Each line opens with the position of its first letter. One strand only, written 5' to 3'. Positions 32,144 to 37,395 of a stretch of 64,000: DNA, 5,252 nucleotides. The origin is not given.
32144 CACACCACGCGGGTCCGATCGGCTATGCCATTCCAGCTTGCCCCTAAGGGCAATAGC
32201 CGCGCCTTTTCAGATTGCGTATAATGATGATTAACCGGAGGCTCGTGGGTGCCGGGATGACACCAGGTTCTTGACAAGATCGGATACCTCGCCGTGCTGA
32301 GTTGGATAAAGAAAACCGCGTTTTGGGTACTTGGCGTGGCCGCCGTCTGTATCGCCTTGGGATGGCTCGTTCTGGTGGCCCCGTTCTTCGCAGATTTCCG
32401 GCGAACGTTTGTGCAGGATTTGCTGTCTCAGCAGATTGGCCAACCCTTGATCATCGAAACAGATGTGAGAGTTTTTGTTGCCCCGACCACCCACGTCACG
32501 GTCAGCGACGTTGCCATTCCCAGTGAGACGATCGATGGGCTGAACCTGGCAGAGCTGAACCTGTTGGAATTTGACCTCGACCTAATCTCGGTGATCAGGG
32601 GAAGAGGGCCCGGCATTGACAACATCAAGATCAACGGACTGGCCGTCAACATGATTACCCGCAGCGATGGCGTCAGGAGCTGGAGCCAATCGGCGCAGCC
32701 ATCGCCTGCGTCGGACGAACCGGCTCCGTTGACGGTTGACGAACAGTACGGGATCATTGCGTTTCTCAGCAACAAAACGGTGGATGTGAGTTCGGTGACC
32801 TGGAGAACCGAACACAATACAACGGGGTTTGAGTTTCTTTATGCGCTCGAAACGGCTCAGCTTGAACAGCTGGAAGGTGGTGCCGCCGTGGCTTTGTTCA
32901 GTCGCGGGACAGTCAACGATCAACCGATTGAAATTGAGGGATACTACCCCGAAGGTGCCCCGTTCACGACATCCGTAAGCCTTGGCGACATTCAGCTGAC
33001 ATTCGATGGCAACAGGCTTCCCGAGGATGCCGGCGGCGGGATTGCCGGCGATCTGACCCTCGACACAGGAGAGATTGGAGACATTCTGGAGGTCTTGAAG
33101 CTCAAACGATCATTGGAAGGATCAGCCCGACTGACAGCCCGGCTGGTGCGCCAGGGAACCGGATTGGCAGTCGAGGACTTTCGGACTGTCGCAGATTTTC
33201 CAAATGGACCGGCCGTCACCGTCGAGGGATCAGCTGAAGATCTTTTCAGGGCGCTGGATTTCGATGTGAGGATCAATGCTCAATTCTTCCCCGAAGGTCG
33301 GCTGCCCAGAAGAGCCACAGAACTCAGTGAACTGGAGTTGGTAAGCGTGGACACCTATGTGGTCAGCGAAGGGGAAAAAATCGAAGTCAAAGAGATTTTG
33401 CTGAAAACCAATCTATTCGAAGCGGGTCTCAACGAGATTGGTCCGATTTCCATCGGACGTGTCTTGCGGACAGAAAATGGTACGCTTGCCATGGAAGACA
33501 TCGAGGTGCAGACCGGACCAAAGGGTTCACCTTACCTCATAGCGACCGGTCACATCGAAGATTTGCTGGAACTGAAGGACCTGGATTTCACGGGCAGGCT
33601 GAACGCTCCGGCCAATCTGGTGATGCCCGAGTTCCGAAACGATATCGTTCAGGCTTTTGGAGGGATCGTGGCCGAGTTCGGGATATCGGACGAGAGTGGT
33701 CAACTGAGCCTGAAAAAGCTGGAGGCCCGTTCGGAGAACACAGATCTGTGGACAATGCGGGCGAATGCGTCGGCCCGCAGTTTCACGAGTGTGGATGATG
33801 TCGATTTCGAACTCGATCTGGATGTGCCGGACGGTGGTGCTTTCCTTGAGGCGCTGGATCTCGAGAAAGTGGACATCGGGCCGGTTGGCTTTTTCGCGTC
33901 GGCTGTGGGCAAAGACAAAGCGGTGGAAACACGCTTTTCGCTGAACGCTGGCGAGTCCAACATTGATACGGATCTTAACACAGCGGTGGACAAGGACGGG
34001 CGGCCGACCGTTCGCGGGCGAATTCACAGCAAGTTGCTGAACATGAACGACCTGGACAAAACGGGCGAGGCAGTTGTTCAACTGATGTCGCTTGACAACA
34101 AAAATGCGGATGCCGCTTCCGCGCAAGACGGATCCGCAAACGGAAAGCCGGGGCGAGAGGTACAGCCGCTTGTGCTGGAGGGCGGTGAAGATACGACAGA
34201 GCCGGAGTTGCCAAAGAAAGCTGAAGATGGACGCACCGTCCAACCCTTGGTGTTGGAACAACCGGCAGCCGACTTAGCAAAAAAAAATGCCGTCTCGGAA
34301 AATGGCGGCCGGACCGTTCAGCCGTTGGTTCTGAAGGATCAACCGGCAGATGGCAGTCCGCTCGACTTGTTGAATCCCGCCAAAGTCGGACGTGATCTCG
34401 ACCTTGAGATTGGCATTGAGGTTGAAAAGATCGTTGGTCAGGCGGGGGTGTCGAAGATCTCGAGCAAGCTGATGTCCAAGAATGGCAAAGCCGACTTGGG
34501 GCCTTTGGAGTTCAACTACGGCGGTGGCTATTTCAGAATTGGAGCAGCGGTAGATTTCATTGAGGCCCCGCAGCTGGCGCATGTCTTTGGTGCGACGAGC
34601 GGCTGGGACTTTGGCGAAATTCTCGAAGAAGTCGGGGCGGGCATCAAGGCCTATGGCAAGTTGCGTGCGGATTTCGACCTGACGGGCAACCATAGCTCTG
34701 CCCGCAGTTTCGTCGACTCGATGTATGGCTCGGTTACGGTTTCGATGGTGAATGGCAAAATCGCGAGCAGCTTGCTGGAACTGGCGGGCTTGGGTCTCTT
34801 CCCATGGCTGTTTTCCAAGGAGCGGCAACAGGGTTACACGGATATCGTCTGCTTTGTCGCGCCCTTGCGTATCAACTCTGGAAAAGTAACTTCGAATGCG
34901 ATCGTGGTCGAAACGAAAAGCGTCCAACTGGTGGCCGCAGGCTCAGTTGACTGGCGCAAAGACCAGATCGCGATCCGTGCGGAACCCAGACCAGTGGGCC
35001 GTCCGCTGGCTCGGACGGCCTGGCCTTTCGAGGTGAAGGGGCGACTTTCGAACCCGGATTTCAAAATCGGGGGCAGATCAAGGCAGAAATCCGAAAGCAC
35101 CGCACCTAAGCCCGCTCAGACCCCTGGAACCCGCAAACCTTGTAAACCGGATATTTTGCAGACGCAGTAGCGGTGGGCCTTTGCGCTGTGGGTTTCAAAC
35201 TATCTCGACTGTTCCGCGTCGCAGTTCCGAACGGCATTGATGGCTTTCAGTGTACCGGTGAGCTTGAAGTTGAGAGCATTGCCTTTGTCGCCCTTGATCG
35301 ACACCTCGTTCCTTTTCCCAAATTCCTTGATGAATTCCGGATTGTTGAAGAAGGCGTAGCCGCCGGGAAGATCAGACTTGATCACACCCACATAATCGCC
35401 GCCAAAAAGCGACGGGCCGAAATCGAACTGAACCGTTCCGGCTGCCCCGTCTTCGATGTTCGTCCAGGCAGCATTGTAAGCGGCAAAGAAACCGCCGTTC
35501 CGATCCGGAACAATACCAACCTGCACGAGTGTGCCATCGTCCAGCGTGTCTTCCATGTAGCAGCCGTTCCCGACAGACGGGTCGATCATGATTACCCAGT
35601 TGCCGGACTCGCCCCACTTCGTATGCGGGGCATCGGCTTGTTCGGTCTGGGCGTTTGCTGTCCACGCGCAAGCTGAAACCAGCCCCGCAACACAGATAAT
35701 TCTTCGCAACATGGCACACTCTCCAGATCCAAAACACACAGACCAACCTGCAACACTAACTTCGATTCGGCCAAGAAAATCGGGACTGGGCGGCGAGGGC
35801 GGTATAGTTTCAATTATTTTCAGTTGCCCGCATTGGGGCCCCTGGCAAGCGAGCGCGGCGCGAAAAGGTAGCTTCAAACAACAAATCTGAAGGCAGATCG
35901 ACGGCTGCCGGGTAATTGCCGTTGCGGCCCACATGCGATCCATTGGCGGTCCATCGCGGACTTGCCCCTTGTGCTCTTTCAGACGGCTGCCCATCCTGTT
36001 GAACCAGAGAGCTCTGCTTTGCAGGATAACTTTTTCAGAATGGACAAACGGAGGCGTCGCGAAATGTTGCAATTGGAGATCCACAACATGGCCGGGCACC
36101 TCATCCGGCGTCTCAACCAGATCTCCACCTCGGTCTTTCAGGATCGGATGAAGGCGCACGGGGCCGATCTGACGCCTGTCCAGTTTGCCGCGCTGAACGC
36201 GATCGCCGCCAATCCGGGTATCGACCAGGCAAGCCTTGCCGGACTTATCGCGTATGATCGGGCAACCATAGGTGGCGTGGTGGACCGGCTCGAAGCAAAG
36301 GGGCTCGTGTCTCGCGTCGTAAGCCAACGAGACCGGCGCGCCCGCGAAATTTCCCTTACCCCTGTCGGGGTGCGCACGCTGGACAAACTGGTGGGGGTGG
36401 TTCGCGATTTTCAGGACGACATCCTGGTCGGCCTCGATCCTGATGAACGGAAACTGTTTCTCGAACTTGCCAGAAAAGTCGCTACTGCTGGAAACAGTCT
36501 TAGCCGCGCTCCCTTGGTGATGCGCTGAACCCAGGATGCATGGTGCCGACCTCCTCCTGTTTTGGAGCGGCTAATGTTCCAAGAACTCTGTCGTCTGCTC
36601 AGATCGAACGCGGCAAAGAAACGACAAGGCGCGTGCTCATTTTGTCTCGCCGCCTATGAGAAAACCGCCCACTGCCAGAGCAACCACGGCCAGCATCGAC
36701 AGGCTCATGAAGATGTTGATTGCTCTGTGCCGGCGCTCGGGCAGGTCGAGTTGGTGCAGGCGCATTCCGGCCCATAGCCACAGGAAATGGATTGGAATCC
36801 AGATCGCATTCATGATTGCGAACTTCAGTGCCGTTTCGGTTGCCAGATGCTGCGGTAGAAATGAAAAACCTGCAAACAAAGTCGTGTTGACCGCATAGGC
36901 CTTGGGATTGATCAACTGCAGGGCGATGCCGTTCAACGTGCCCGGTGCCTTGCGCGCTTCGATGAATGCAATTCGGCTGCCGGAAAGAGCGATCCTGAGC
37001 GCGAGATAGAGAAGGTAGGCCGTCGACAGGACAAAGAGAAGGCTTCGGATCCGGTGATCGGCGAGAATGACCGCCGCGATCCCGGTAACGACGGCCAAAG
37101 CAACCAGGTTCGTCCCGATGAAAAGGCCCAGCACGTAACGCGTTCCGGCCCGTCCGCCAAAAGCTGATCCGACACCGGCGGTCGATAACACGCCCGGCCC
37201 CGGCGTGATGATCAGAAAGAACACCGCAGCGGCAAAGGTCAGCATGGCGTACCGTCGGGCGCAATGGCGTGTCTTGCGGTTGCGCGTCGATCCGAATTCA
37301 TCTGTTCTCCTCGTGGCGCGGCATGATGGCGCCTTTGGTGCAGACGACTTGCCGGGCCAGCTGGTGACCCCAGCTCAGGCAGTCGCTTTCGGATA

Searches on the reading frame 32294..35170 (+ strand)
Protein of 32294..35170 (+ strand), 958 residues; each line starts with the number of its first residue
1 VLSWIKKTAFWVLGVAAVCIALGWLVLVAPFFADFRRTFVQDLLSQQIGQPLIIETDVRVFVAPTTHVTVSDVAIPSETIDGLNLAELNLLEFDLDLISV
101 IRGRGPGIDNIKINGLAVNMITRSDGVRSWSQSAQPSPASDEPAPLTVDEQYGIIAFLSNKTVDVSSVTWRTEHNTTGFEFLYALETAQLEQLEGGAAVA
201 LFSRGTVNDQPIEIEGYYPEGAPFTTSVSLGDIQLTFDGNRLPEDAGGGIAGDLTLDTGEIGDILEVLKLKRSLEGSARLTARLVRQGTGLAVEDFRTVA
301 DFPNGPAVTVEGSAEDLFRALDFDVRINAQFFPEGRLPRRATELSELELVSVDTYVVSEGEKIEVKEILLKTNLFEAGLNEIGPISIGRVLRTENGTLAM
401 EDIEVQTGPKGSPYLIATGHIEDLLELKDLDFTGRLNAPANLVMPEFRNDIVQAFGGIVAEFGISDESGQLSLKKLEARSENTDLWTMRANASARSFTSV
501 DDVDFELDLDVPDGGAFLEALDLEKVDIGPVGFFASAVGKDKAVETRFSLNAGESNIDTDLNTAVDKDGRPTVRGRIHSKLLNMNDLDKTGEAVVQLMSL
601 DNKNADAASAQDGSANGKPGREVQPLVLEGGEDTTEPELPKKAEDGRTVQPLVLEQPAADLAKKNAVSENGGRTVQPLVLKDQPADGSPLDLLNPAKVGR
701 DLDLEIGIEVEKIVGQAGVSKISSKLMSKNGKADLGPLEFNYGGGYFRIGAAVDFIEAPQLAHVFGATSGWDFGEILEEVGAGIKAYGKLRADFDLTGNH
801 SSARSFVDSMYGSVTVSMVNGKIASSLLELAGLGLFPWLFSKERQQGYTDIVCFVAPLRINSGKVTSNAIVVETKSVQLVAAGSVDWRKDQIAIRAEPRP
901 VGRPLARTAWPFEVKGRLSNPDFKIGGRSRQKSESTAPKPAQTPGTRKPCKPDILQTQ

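Call 7: search_protein_families(library=pfam, proteins=[window:32294-35170:+])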
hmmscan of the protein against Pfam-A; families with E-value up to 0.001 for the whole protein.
window:32294-35170:+ (958 aa): 3 families
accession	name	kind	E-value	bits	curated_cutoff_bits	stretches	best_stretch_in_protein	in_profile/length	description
PF05170.20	AsmA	-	1.4e-15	57.6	29.8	2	549-868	355-605/607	AsmA family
PF05359.17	DUF748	-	2.1e-07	29.8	50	1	3-229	12-220/1037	Domain of Unknown Function (DUF748)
PF13116.12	YhdP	-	0.00064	18.2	46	0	7-181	9-160/1224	YhdP protein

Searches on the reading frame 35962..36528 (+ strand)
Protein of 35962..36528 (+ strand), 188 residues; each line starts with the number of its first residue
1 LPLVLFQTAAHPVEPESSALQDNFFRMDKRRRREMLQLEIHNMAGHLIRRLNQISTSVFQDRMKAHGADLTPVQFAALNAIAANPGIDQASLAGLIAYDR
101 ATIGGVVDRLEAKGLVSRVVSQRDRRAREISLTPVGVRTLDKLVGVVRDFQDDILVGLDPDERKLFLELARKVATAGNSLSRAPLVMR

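Call 7: search_protein_families(library=pfam, proteins=[window:35962-36528:+])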
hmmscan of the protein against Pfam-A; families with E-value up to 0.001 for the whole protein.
window:35962-36528:+ (188 aa): 3 families
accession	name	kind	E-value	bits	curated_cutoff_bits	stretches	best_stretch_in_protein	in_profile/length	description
PF12802.13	MarR_2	-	8.8e-13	48.7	27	1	69-127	2-61/61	MarR family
PF01047.28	MarR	-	3.4e-11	43.3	24.6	1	70-126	1-57/59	MarR family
PF13412.12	HTH_24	-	0.00039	20.4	21.9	0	74-116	5-47/48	Winged helix-turn-helix DNA-binding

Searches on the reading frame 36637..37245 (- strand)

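Call 7: search_protein_families(library=pfam, proteins=[window:36637-37245:-])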
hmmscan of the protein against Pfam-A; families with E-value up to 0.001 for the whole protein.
window:36637-37245:- (202 aa): 1 family
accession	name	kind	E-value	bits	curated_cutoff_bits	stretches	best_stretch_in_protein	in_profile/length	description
PF01810.24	LysE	-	7.9e-09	35.7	25.6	1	10-187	2-185/193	LysE type translocator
